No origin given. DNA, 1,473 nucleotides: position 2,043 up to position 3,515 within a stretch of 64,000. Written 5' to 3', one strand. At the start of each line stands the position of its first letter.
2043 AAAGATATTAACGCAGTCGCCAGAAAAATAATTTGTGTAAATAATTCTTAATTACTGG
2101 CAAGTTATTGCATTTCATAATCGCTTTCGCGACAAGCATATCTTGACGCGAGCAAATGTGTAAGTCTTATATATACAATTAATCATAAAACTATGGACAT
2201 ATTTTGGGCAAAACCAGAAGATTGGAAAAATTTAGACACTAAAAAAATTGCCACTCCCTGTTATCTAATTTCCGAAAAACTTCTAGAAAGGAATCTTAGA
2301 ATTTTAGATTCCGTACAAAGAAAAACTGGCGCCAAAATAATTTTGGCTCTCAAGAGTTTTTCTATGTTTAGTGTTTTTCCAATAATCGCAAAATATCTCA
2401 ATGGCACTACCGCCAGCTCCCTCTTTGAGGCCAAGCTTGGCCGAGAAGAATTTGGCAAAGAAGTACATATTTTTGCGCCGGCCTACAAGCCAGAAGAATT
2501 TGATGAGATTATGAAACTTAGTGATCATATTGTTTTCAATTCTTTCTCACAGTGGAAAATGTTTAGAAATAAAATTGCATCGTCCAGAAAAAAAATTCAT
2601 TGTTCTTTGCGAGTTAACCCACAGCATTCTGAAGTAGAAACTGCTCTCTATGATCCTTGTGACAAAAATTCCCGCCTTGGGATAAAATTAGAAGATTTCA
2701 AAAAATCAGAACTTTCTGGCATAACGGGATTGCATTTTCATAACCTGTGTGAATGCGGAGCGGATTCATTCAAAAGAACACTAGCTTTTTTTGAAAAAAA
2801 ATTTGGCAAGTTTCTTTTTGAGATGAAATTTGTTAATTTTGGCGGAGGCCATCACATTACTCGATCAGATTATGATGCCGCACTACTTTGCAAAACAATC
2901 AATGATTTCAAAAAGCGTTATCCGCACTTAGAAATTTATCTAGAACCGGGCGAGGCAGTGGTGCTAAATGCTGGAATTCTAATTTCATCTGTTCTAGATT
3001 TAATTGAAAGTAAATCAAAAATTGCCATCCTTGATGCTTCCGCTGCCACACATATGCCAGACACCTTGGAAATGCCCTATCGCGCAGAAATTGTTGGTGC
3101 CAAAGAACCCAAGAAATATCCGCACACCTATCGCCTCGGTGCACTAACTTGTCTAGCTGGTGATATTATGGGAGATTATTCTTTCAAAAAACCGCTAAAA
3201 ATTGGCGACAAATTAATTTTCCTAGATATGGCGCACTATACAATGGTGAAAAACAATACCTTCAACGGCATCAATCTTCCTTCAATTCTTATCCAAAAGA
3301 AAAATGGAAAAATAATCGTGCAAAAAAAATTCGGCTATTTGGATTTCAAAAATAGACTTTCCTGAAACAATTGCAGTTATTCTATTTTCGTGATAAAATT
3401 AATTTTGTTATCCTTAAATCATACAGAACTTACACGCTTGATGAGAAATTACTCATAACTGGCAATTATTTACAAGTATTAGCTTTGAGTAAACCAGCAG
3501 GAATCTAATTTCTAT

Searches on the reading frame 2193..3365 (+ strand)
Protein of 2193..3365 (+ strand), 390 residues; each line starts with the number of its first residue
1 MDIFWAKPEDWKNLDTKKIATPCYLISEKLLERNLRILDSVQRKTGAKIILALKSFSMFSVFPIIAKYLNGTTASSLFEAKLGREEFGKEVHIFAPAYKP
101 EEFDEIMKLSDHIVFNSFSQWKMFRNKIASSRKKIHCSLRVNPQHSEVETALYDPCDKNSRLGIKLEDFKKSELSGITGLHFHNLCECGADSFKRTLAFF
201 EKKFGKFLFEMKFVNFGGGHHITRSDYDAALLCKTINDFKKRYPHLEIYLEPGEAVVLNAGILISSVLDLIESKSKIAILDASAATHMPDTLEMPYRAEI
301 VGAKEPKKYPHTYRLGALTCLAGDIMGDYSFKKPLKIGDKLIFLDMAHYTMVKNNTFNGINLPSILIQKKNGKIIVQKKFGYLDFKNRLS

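Call 54: search_protein_families(library=pfam, proteins=[window:2193-3365:+], max_evalue=0.00001)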
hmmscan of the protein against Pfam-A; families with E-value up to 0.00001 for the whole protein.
window:2193-3365:+ (390 aa): 1 family
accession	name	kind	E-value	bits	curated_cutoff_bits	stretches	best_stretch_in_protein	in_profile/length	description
PF00278.28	Orn_DAP_Arg_deC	-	4.4e-11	43.3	23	1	154-346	5-94/95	Pyridoxal-dependent decarboxylase, C-terminal sheet domain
